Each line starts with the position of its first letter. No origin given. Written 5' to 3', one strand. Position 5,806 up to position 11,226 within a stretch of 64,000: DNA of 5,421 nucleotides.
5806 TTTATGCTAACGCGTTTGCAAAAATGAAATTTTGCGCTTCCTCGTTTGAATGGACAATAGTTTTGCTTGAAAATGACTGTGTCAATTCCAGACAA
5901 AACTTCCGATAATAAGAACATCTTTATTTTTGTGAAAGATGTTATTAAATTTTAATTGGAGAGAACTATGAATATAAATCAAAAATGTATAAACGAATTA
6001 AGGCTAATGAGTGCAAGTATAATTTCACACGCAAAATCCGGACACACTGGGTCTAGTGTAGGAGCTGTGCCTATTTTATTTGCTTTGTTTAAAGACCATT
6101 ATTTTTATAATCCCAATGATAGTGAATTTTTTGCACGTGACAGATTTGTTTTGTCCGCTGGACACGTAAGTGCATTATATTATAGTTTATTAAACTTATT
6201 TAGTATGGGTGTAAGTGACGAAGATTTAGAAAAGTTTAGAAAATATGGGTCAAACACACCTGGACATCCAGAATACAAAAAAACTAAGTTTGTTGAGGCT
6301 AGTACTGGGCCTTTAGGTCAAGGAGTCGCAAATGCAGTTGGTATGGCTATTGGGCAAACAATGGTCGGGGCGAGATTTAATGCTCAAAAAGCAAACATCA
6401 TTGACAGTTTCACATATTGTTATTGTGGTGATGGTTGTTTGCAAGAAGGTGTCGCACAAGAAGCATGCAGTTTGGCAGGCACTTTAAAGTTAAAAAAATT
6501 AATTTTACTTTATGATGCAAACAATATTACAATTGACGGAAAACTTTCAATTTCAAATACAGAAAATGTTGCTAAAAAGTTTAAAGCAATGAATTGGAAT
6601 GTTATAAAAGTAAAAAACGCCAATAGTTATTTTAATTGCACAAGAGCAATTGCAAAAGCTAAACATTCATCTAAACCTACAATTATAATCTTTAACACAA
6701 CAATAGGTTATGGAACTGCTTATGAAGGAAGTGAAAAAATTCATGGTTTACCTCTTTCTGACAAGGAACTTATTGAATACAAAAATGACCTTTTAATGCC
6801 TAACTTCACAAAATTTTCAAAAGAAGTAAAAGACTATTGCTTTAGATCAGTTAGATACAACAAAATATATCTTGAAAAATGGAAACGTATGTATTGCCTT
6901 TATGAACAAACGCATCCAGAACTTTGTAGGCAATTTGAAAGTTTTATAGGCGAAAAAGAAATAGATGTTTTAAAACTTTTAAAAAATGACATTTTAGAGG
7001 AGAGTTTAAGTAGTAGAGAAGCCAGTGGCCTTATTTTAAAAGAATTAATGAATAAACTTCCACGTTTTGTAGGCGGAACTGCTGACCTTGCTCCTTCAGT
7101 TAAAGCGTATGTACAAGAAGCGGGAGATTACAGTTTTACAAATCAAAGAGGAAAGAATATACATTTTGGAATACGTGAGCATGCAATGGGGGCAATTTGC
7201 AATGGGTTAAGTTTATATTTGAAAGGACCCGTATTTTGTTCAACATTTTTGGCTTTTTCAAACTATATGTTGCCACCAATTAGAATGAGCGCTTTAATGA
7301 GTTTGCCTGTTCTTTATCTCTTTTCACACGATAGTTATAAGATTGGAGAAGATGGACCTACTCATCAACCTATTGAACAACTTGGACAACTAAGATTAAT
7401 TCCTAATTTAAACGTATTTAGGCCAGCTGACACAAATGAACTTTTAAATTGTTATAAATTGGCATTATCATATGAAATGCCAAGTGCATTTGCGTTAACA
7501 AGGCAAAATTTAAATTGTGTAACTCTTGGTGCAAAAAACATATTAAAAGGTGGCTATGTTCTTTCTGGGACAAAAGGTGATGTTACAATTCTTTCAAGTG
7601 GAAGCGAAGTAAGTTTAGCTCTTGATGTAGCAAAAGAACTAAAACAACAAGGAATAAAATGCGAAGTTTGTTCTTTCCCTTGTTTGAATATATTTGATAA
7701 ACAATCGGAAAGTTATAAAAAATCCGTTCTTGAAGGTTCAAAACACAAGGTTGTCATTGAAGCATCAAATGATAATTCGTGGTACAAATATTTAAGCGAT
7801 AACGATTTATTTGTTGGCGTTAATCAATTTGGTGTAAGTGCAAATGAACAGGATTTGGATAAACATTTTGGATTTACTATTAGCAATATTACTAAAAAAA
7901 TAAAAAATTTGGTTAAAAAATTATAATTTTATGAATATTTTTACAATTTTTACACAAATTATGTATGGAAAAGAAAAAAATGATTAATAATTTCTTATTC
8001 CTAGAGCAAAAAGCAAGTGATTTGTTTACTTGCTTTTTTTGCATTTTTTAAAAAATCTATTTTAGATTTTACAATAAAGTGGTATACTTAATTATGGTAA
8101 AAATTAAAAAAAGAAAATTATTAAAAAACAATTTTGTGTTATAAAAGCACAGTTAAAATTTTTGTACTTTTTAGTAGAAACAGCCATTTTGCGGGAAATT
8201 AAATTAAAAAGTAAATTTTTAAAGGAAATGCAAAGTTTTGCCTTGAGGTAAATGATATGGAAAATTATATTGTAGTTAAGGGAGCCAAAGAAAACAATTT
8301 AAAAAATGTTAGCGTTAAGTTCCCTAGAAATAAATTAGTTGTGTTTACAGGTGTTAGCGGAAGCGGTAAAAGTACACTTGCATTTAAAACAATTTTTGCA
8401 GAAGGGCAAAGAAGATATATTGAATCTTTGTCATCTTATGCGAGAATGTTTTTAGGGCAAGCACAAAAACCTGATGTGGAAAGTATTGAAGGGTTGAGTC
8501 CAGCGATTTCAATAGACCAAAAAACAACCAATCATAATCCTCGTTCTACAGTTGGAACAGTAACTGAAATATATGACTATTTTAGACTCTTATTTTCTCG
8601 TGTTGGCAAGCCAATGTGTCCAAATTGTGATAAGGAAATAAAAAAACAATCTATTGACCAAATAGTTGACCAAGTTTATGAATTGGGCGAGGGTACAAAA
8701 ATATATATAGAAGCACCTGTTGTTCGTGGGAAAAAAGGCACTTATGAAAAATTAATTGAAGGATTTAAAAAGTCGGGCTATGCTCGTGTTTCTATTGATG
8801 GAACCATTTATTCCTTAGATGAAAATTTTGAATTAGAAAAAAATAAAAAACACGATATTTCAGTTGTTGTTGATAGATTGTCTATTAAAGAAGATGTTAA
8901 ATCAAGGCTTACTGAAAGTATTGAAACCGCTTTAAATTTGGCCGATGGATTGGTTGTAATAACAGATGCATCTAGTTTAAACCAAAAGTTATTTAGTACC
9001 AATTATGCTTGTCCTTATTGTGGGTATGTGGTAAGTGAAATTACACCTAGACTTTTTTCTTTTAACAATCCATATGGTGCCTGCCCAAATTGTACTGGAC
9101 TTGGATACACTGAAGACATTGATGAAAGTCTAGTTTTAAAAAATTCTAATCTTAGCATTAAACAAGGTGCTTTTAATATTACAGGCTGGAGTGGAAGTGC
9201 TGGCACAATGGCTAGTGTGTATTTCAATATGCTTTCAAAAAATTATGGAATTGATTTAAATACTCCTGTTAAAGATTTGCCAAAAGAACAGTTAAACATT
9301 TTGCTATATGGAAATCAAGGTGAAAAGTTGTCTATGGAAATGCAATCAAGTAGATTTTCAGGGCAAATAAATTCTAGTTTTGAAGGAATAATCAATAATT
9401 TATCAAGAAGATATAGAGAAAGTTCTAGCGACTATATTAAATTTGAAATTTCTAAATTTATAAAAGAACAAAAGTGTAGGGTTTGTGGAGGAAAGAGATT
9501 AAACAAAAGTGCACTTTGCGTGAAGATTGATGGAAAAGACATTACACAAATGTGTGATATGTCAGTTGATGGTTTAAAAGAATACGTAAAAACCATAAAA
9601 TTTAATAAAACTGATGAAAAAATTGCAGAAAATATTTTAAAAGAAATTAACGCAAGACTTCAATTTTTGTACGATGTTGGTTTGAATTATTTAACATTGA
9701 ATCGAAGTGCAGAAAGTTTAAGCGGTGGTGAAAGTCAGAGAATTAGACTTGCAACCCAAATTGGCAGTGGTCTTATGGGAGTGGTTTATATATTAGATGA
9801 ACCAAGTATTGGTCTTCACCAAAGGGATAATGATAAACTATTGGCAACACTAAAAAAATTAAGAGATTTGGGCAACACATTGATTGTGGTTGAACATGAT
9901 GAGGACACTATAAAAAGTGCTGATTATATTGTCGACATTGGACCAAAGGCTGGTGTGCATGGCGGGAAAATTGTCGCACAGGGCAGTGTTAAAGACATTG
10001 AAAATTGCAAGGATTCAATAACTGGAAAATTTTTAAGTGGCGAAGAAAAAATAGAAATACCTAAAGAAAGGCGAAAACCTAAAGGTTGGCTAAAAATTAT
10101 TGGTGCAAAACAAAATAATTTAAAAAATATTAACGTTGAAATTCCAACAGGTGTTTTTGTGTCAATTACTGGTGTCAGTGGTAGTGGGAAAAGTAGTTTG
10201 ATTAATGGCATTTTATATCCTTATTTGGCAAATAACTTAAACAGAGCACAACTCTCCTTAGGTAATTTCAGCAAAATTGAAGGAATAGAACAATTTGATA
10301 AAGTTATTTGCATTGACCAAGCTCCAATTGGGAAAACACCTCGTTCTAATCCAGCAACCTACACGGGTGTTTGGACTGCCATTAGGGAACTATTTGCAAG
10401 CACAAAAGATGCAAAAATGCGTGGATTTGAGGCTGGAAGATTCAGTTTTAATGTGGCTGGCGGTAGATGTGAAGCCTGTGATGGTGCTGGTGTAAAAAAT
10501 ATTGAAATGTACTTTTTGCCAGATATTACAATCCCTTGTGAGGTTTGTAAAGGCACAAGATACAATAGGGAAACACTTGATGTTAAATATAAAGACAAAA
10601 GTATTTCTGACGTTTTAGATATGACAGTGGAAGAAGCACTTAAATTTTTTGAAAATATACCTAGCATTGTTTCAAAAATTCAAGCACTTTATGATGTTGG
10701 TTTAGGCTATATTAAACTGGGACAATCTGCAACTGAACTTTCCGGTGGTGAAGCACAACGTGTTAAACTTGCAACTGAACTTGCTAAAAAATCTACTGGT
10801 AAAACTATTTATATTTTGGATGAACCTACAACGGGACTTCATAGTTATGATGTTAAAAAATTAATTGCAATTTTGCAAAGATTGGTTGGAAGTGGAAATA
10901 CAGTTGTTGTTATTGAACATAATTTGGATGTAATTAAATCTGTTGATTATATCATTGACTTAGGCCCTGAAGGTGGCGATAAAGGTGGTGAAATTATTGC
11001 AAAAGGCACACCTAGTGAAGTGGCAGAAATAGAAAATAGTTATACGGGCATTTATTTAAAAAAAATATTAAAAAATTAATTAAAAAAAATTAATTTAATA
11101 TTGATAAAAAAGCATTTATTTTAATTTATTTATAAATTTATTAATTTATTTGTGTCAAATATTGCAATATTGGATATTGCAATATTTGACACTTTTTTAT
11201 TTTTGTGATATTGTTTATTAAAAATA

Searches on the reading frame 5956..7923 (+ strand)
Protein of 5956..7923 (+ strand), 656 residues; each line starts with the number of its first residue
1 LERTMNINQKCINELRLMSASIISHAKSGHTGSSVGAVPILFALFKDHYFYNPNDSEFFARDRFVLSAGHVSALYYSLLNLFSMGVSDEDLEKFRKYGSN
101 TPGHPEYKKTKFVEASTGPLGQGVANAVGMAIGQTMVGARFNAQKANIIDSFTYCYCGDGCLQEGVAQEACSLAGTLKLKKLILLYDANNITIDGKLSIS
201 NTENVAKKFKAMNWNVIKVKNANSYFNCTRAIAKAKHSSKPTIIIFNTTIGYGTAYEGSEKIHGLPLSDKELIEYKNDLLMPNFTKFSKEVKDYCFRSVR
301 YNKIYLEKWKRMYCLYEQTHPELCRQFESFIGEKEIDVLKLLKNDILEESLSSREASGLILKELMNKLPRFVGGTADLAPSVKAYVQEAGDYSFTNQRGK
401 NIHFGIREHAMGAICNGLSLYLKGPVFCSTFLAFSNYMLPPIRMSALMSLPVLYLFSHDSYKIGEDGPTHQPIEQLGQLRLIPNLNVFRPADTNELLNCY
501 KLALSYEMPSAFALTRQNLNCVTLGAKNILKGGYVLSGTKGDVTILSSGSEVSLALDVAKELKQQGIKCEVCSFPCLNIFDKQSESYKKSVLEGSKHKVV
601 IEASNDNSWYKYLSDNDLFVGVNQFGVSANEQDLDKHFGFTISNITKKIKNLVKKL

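Call 74: search_protein_families(library=pfam, proteins=[window:5956-7923:+], max_evalue=0.00001)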
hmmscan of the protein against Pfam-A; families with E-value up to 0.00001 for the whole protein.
window:5956-7923:+ (656 aa): 5 families
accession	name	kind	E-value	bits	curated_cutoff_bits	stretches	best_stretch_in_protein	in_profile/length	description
PF00456.26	Transketolase_N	-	1.2e-103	347.1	22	1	8-331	2-329/334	Transketolase, thiamine diphosphate binding domain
PF02779.29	Transket_pyr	-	1.4e-46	158.8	27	1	351-520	3-173/174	Transketolase, pyrimidine binding domain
PF22613.1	Transketolase_C_1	-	1.1e-32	113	27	1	532-641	1-113/113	Transketolase-like TK C-terminal domain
PF02780.25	Transketolase_C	-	1.4e-11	44.8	25.9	1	540-645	9-124/124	Transketolase, C-terminal domain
PF13292.11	DXP_synthase_N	-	1.4e-06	28.3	21.2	1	12-244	22-230/274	1-deoxy-D-xylulose-5-phosphate synthase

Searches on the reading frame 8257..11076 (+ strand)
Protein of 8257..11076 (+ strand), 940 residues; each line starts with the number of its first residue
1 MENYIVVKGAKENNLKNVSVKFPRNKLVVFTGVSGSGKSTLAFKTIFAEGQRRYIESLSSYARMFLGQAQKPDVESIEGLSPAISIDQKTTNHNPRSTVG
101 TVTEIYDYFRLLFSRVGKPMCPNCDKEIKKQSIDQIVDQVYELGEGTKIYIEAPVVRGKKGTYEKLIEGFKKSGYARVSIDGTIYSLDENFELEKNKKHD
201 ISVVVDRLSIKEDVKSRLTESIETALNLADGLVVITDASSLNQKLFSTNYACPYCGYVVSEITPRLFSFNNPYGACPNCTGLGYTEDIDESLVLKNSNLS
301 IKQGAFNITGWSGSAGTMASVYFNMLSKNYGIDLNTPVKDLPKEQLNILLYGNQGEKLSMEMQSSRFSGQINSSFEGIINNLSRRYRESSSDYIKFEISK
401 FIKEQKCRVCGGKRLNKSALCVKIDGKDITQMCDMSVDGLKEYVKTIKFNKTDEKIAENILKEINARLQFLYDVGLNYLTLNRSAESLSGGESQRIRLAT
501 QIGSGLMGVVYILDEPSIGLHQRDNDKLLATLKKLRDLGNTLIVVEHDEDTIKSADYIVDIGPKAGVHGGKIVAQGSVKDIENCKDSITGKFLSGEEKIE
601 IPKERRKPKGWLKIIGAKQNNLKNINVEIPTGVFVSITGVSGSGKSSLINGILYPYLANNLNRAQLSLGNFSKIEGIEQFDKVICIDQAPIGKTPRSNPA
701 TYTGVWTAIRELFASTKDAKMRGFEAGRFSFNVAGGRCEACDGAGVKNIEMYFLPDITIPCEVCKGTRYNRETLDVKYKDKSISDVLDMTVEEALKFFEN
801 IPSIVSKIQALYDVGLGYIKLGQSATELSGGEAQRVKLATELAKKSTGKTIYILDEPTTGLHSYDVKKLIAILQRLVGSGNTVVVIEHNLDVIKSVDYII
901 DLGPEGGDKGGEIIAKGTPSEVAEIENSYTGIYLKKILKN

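Call 74: search_protein_families(library=pfam, proteins=[window:8257-11076:+], max_evalue=0.00001)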
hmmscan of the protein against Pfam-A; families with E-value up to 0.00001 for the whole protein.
window:8257-11076:+ (940 aa): 8 families
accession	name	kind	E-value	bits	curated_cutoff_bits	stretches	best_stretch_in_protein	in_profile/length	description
PF17760.6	UvrA_inter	-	1.6e-40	137.8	23.3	1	131-236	1-106/109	UvrA interaction domain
PF17755.6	UvrA_DNA-bind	-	5.8e-30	104.3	23.2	1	289-400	1-110/110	UvrA DNA-binding domain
PF00005.33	ABC_tran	-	2.3e-23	83.8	25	0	817-859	98-137/137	ABC transporter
PF02463.25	SMC_N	-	1.6e-09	38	40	0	827-900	136-209/220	RecF/RecN/SMC N terminal domain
PF13555.12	AAA_29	-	2.9e-08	33.8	27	0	631-654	22-47/61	P-loop containing region of AAA domain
PF20720.3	nSTAND3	-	3.4e-06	27.3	27.2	0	634-684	19-61/155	Novel STAND NTPase 3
PF03193.22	RsgA_GTPase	-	4.3e-06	27.1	30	0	6-42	88-123/174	RsgA GTPase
PF13304.12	AAA_21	-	7.9e-06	26.6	27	0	825-873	235-283/304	AAA domain, putative AbiEii toxin, Type IV TA system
